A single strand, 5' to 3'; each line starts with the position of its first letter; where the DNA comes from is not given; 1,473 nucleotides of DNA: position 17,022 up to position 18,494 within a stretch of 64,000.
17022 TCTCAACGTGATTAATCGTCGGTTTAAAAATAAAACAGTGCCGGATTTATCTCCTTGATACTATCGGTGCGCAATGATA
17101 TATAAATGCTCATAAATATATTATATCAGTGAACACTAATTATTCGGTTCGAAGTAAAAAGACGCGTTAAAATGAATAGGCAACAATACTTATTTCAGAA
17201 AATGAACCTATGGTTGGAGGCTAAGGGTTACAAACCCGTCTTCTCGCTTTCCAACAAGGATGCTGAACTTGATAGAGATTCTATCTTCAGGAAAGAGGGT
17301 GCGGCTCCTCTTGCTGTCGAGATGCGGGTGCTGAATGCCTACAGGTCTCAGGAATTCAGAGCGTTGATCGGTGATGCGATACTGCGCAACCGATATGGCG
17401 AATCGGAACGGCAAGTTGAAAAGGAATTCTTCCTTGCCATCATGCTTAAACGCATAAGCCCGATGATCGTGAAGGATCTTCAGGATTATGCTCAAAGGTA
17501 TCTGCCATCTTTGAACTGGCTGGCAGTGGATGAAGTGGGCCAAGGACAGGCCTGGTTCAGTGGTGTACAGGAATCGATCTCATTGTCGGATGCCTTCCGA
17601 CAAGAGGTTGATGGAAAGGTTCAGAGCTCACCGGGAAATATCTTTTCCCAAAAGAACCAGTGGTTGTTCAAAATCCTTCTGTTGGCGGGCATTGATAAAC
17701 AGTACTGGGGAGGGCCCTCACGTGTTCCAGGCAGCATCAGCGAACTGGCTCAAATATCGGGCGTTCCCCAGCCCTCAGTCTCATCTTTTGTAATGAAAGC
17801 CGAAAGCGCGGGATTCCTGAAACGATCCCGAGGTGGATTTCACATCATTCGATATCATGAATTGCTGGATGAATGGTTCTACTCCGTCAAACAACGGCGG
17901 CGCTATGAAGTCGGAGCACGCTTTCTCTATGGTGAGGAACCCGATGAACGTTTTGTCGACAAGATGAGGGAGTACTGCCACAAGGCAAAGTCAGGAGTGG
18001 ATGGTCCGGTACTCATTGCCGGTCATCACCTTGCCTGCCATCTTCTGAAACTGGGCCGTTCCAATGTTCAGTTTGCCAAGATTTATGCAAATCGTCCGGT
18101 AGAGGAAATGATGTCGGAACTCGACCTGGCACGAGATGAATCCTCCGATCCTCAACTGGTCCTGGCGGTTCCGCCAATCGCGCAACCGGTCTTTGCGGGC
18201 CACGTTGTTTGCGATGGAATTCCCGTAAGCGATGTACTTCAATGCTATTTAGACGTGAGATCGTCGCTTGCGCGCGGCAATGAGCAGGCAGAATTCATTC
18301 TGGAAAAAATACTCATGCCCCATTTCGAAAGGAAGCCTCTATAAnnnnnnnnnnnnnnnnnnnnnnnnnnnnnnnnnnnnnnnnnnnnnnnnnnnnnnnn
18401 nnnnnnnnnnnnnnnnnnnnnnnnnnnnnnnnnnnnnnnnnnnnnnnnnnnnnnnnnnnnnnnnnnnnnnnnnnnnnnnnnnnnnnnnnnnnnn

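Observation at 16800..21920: Compact defence island: divergent AbiE-like pair, PIG-L deacetylase, canonical AbiEi/AbiEii with a perfect operator palindrome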

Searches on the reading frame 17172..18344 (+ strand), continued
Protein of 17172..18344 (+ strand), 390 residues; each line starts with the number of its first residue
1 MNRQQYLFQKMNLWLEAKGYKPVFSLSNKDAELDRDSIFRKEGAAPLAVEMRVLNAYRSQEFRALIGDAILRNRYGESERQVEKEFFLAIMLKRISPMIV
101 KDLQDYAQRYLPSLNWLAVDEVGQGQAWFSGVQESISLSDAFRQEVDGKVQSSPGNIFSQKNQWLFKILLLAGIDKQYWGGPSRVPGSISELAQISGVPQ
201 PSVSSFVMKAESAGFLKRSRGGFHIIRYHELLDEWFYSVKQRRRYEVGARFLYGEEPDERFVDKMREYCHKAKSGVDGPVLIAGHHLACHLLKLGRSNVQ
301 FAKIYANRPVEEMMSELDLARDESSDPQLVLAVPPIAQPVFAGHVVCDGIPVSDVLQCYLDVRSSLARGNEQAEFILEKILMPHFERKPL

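Call 62: search_protein_families(library=pfam, proteins=[P0016, P0040, P0056, P0057, P0027, P0009], max_evalue=1)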
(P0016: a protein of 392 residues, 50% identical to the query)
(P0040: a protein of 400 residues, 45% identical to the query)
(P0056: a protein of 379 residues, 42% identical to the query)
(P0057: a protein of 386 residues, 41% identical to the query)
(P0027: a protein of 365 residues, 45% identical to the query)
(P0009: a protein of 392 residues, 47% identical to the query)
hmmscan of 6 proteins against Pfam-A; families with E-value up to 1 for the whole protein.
P0016 (392 aa): 8 families
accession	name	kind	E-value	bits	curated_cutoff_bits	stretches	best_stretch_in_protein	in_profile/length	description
PF12802.13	MarR_2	-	2.9e-05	24.6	27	1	186-222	17-54/61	MarR family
PF01047.28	MarR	-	4.5e-05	23.7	24.6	1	186-223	15-52/59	MarR family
PF13412.12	HTH_24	-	0.0035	17.3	21.9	1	190-219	19-48/48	Winged helix-turn-helix DNA-binding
PF13545.12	HTH_Crp_2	-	0.025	15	27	1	190-233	24-67/70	Crp-like helix-turn-helix domain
PF13730.12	HTH_36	-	0.071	13.4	25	1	190-218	27-55/55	Helix-turn-helix domain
PF09952.14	AbiEi_2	-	0.086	13.6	21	0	302-384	65-142/143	Transcriptional regulator, AbiEi antitoxin, Type IV TA system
PF13518.12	HTH_28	-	0.097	13.2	25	1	189-218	13-44/52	Helix-turn-helix domain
PF01022.26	HTH_5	-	0.11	12.8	22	1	187-218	14-45/47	Bacterial regulatory protein, arsR family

P0040 (400 aa): 13 families
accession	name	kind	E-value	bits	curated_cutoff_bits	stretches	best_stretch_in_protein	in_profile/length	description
PF12802.13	MarR_2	-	3.7e-07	30.7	27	1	208-236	25-53/61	MarR family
PF01047.28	MarR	-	3.7e-07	30.4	24.6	1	200-236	14-50/59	MarR family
PF13412.12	HTH_24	-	1.7e-05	24.7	21.9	1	207-234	21-48/48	Winged helix-turn-helix DNA-binding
PF09339.16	HTH_IclR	-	3.7e-05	23.9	22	1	200-235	14-50/52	IclR helix-turn-helix domain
PF01978.25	TrmB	-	9.4e-05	22.6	25.6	1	204-244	23-63/68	Sugar-specific transcriptional regulator TrmB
PF01325.25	Fe_dep_repress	-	0.00026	21.6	26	1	208-234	27-53/60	Iron dependent repressor, N-terminal DNA binding domain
PF13545.12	HTH_Crp_2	-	0.0052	17.2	27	1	208-249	27-67/70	Crp-like helix-turn-helix domain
PF00126.33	HTH_1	-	0.014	15.8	26.6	1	210-229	20-39/60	Bacterial regulatory helix-turn-helix protein, lysR family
PF01022.26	HTH_5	-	0.025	14.9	22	1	207-234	19-46/47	Bacterial regulatory protein, arsR family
PF01418.23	HTH_6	-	0.07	13.6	28.3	1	205-232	36-63/77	Helix-turn-helix domain, rpiR family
PF13730.12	HTH_36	-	0.074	13.3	25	1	208-233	30-55/55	Helix-turn-helix domain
PF25212.1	HVO_A0114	-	0.084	13.1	27.6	1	200-236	33-69/84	HVO_A0114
PF00392.27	GntR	-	0.18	11.9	27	1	208-242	29-63/64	Bacterial regulatory proteins, gntR family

P0056 (379 aa): 13 families
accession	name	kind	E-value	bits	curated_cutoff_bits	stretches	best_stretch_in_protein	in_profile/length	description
PF12802.13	MarR_2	-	4.1e-07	30.5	27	1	185-215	24-54/61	MarR family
PF01047.28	MarR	-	7.1e-06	26.3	24.6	1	178-214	14-50/59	MarR family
PF09339.16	HTH_IclR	-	1.3e-05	25.3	22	1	179-214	16-51/52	IclR helix-turn-helix domain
PF13412.12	HTH_24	-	8.3e-05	22.5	21.9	1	185-212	21-48/48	Winged helix-turn-helix DNA-binding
PF01978.25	TrmB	-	0.00013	22.2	25.6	1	179-220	20-61/68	Sugar-specific transcriptional regulator TrmB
PF13545.12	HTH_Crp_2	-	0.016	15.6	27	1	186-227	27-67/70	Crp-like helix-turn-helix domain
PF15943.11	YdaS_toxin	-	0.023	15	30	1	184-231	11-60/65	Bacterial toxin YdaS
PF01870.24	Hjc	-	0.04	14.3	21.1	1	11-59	6-56/93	Archaeal holliday junction resolvase (hjc)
PF13518.12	HTH_28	-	0.062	13.8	25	1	184-209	15-40/52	Helix-turn-helix domain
PF25212.1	HVO_A0114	-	0.07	13.4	27.6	1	178-217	33-72/84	HVO_A0114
PF01325.25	Fe_dep_repress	-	0.072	13.8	26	1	186-212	27-53/60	Iron dependent repressor, N-terminal DNA binding domain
PF13551.12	HTH_29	-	0.12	13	28.1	1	184-209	15-40/64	Winged helix-turn helix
PF00126.33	HTH_1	-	0.12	12.8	26.6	1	188-207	20-39/60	Bacterial regulatory helix-turn-helix protein, lysR family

P0057 (386 aa): 9 families
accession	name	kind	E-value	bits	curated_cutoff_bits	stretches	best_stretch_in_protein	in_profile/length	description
PF01047.28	MarR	-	2.9e-06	27.5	24.6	1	190-222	18-50/59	MarR family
PF12802.13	MarR_2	-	1.3e-05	25.7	27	1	194-222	25-53/61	MarR family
PF13412.12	HTH_24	-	0.00011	22.1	21.9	1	194-220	22-48/48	Winged helix-turn-helix DNA-binding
PF01978.25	TrmB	-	0.0063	16.8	25.6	1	189-228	22-61/68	Sugar-specific transcriptional regulator TrmB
PF13545.12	HTH_Crp_2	-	0.029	14.8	27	1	195-222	28-56/70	Crp-like helix-turn-helix domain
PF09339.16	HTH_IclR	-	0.03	14.5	22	1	191-221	20-50/52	IclR helix-turn-helix domain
PF01325.25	Fe_dep_repress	-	0.12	13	26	1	193-220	26-53/60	Iron dependent repressor, N-terminal DNA binding domain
PF13730.12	HTH_36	-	0.14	12.5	25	1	194-219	30-55/55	Helix-turn-helix domain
PF00126.33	HTH_1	-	0.19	12.1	26.6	1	196-215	20-39/60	Bacterial regulatory helix-turn-helix protein, lysR family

P0027 (365 aa): 10 families
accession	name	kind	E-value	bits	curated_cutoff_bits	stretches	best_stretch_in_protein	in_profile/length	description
PF12802.13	MarR_2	-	1.5e-05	25.5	27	1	166-201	19-57/61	MarR family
PF01047.28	MarR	-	2.4e-05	24.6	24.6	1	164-201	15-52/59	MarR family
PF13545.12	HTH_Crp_2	-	0.0022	18.4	27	1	144-214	6-69/70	Crp-like helix-turn-helix domain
PF13412.12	HTH_24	-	0.0054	16.7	21.9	1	168-197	19-48/48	Winged helix-turn-helix DNA-binding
PF01325.25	Fe_dep_repress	-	0.0079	16.8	26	1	164-197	20-53/60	Iron dependent repressor, N-terminal DNA binding domain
PF09339.16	HTH_IclR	-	0.03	14.6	22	1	165-198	17-50/52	IclR helix-turn-helix domain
PF01978.25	TrmB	-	0.051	13.9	25.6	1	165-200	21-56/68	Sugar-specific transcriptional regulator TrmB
PF01022.26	HTH_5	-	0.11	12.9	22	1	165-185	14-34/47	Bacterial regulatory protein, arsR family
PF13518.12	HTH_28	-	0.13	12.8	25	1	167-195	13-41/52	Helix-turn-helix domain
PF04967.18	HTH_10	-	0.24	11.7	23.1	1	168-192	25-49/53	HTH DNA binding domain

P0009 (392 aa): 10 families
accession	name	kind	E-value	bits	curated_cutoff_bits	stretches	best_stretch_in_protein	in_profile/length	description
PF01047.28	MarR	-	1.1e-05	25.6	24.6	1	185-221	14-50/59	MarR family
PF12802.13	MarR_2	-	3.7e-05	24.2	27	1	186-220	17-52/61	MarR family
PF13412.12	HTH_24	-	0.0019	18.2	21.9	1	190-219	19-48/48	Winged helix-turn-helix DNA-binding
PF13545.12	HTH_Crp_2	-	0.011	16.1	27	1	188-233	22-67/70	Crp-like helix-turn-helix domain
PF09952.14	AbiEi_2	-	0.025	15.3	21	1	296-384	59-142/143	Transcriptional regulator, AbiEi antitoxin, Type IV TA system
PF13518.12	HTH_28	-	0.042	14.4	25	1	190-218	14-44/52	Helix-turn-helix domain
PF01022.26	HTH_5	-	0.057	13.7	22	1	187-218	14-45/47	Bacterial regulatory protein, arsR family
PF13730.12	HTH_36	-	0.069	13.4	25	1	190-218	27-55/55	Helix-turn-helix domain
PF01325.25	Fe_dep_repress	-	0.083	13.5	26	1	186-219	20-53/60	Iron dependent repressor, N-terminal DNA binding domain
PF01978.25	TrmB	-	0.15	12.4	25.6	1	186-221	20-55/68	Sugar-specific transcriptional regulator TrmB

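Call 88: search_protein_representatives(alignment_id=A1)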
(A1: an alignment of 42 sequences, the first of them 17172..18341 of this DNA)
Query: 42 sequences, 387 profile positions. Proteins with E-value up to 0.001 (for the whole library): 1408; up to 1e-10: 679; up to 1e-30: 314. The best 150 are listed.
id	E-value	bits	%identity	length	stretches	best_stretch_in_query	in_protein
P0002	6.4e-162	555.6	-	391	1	2-386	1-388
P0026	3.4e-157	540.0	-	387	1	1-386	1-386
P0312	6.5e-153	525.9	-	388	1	1-386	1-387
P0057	3.6e-150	516.9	-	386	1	2-386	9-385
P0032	1.5e-149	514.9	-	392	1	2-385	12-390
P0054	2.2e-138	478.1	-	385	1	1-386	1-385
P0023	8.4e-138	476.2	-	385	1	1-386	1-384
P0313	2.6e-130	451.5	-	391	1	1-385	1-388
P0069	1.8e-121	422.4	-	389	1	6-386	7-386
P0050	1.4e-120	419.5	-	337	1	50-384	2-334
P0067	1.7e-120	419.2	-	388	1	4-386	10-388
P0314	5.4e-119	414.3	-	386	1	1-386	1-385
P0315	1.8e-115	402.7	-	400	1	4-385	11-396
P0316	1.6e-112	393.0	-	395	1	4-386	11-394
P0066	4.0e-109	381.8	-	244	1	149-386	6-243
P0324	3.2e-83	296.5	-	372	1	14-386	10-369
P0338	1.5e-60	221.9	-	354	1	41-384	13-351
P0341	8.0e-58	212.9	-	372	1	12-380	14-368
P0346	9.3e-56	206.1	-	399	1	9-382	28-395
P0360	9.0e-52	193.0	-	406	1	6-383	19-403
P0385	1.5e-48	182.3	-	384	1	3-379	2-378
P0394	1.2e-47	179.4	-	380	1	1-379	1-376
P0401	3.9e-47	177.7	-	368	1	1-380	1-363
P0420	1.8e-45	172.2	-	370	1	6-381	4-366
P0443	6.3e-44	167.1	-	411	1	5-385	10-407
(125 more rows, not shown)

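Call 89: search_protein_families(library=pfam, proteins=[P0324, P0338, P0341, P0346, P0360, P0385, P0394, P0401, P0420, P0443], max_evalue=0.01)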
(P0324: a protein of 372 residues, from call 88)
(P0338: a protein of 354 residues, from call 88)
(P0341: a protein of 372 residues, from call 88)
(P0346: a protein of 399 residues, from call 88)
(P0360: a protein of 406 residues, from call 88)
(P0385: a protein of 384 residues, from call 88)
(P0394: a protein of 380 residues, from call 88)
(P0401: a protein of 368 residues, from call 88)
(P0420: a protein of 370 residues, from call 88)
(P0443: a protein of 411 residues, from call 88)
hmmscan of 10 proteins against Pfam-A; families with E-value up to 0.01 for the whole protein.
P0324 (372 aa): 0 families

P0338 (354 aa): 0 families

P0341 (372 aa): 0 families

P0346 (399 aa): 5 families
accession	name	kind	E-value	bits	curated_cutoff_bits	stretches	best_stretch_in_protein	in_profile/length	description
PF09339.16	HTH_IclR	-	1.8e-05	24.8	22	1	202-233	19-50/52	IclR helix-turn-helix domain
PF13412.12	HTH_24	-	1.9e-05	24.6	21.9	1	200-232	16-48/48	Winged helix-turn-helix DNA-binding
PF01047.28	MarR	-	0.00052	20.3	24.6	1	202-232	18-48/59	MarR family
PF25213.1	HVO_A0261_N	-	0.00068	19.9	35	1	193-247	16-71/86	HVO_A0261 N-terminal domain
PF01325.25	Fe_dep_repress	-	0.0091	16.6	26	0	201-235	22-56/60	Iron dependent repressor, N-terminal DNA binding domain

P0360 (406 aa): 0 families

P0385 (384 aa): 1 family
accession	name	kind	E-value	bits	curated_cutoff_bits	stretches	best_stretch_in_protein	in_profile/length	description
PF09339.16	HTH_IclR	-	0.00077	19.6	22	1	183-215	18-50/52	IclR helix-turn-helix domain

P0394 (380 aa): 0 families

P0401 (368 aa): 2 families
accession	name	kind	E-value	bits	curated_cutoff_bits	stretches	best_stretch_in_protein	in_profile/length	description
PF25213.1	HVO_A0261_N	-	0.0044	17.3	35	0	175-213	21-59/86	HVO_A0261 N-terminal domain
PF09339.16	HTH_IclR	-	0.0068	16.6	22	0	181-211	21-51/52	IclR helix-turn-helix domain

P0420 (370 aa): 1 family
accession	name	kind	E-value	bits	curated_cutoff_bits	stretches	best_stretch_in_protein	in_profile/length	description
PF13545.12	HTH_Crp_2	-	0.00089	19.6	27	1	183-224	27-68/70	Crp-like helix-turn-helix domain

P0443 (411 aa): 0 families

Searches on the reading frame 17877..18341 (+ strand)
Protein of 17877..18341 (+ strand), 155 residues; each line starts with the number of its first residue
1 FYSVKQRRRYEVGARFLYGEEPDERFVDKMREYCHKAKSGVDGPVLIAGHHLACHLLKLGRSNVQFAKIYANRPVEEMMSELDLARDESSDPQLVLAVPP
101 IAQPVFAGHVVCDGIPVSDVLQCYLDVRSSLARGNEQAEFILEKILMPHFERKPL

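Call 53: predict_structure(alignment_id=A3)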
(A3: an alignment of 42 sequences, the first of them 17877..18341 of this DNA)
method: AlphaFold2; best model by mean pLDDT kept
length: 155 residues; sequences in the alignment: 42
mean_pLDDT: 88.0   pTM: 0.83
mean pLDDT of the five models: 88.0, 85.0, 84.6, 84.3, 81.2
residues with pLDDT >= 90: 100; 70-90: 42; 50-70: 9; < 50: 4
segments of 3 or more residues with pLDDT < 50: 1-3
pLDDT, mean of each block of 10 residues (from residue 1): 58 93 92 85 91 94 89 94 95 92 88 94 89 86 92 66
secondary structure, 60 per line:
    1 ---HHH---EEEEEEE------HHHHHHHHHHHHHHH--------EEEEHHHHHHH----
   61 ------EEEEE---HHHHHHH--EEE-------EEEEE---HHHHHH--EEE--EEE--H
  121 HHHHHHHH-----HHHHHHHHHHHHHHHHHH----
elements in order: E10-16 H23-37 E46-49 H50-56 E67-71 H75-81 E84-86 E94-98 H102-107 E110-112 E115-117 H120-128 H134-151
